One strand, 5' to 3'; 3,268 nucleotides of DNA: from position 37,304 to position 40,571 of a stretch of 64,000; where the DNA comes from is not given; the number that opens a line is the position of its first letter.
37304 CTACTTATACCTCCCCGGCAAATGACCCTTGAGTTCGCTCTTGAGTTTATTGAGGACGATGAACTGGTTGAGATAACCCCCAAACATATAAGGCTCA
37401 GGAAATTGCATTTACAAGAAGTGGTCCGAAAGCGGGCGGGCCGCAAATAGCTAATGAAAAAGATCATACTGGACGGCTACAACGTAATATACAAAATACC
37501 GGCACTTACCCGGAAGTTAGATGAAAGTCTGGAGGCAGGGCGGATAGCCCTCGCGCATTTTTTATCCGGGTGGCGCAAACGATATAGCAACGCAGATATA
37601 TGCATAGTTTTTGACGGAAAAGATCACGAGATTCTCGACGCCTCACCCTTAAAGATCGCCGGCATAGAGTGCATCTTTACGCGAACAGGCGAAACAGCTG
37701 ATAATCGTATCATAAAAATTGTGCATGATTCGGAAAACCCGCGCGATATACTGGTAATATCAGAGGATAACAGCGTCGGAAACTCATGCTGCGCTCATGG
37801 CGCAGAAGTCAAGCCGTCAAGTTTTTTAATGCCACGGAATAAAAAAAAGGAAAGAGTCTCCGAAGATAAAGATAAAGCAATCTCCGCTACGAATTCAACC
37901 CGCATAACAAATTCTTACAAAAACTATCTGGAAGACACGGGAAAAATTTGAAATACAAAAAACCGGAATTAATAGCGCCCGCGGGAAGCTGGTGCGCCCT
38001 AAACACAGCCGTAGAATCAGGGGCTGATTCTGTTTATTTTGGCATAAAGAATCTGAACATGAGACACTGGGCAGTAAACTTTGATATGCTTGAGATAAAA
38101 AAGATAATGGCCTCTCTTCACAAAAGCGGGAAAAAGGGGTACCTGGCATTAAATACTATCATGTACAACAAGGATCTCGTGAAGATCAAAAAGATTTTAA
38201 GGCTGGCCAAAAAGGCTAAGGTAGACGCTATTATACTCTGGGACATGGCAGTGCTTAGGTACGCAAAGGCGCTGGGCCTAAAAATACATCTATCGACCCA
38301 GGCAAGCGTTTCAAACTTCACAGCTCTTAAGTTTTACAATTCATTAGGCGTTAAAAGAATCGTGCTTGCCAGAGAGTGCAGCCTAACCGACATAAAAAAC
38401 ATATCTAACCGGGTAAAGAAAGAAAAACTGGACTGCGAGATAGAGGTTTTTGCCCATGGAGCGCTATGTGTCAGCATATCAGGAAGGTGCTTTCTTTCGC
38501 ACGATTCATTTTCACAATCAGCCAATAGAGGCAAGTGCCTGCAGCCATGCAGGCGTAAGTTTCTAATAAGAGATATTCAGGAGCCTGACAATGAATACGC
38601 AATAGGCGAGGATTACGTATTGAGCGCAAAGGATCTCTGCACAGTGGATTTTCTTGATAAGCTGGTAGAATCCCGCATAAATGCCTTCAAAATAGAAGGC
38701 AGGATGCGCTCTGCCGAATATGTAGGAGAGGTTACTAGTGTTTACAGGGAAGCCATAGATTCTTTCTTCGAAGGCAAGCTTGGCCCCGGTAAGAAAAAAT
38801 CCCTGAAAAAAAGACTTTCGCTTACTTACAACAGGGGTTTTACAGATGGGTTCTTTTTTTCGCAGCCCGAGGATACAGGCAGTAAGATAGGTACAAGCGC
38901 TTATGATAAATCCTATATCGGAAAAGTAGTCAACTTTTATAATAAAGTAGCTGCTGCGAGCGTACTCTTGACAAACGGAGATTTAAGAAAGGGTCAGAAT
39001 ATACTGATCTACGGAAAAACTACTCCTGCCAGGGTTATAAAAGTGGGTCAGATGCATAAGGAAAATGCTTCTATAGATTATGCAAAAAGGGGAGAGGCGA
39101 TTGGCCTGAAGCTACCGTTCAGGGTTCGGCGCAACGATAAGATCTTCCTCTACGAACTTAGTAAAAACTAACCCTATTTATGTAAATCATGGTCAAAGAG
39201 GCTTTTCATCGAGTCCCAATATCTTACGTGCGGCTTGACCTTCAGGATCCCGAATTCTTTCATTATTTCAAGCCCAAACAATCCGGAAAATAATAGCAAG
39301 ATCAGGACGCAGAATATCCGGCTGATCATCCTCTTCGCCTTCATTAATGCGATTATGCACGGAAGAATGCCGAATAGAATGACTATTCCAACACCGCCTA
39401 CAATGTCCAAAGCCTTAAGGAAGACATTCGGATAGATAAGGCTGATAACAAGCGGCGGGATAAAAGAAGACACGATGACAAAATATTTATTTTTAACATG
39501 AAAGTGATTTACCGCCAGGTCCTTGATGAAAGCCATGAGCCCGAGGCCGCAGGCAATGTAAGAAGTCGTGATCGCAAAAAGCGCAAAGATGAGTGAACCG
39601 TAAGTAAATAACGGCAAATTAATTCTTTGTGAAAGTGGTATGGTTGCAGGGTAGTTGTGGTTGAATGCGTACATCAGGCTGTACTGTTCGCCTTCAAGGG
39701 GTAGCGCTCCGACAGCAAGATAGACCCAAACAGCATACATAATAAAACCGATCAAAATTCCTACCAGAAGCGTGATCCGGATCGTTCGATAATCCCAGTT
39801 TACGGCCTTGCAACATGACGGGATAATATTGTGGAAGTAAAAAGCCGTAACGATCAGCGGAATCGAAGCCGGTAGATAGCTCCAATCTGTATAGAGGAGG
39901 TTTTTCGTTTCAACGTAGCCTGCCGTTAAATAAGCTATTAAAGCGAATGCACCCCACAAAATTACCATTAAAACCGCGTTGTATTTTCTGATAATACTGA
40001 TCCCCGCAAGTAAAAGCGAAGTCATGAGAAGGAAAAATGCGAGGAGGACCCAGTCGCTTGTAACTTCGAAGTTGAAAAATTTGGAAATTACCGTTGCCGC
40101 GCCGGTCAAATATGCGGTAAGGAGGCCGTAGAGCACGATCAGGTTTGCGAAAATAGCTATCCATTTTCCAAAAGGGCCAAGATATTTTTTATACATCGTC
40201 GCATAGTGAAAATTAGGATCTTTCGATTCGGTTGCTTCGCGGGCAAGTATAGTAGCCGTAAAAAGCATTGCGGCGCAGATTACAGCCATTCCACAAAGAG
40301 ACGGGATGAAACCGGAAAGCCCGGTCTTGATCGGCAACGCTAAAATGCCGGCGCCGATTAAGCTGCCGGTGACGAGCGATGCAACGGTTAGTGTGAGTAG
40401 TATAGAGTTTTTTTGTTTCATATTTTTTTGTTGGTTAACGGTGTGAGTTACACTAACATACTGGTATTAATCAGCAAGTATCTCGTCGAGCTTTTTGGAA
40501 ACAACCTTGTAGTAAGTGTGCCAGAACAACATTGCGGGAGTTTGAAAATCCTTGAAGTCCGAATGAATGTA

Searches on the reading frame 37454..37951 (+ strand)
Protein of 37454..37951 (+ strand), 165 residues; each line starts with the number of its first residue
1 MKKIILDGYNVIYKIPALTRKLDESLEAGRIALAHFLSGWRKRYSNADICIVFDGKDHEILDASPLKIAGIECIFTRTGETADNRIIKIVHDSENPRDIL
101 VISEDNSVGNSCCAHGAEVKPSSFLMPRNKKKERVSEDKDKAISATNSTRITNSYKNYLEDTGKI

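Call 52: search_protein_families(library=pfam, proteins=[window:37454-37951:+], max_evalue=0.00001)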
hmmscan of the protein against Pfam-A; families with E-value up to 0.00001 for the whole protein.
window:37454-37951:+ (165 aa): 1 family
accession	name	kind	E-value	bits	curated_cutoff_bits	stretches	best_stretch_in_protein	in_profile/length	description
PF05991.17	NYN_YacP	-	2.7e-23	83.2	24.6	1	4-150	1-148/166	YacP-like NYN domain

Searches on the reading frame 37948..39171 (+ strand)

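Call 52: search_protein_families(library=pfam, proteins=[window:37948-39171:+], max_evalue=0.00001)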
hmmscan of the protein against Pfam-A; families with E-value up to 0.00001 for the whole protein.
window:37948-39171:+ (407 aa): 1 family
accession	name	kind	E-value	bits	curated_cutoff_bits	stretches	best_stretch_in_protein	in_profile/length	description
PF01136.24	Peptidase_U32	-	1.6e-76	257.1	22.4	1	79-308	3-232/233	Peptidase family U32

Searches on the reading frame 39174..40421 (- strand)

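Call 52: search_protein_families(library=pfam, proteins=[window:39174-40421:-], max_evalue=0.00001)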
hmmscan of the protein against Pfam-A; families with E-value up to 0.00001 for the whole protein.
window:39174-40421:- (415 aa): 2 families
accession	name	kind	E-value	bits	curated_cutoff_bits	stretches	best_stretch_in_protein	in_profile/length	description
PF03222.19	Trp_Tyr_perm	-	4e-54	184.7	22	1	12-370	7-370/393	Tryptophan/tyrosine permease family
PF01490.24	Aa_trans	-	5.8e-08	32.3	25.6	0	12-364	7-375/410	Transmembrane amino acid transporter protein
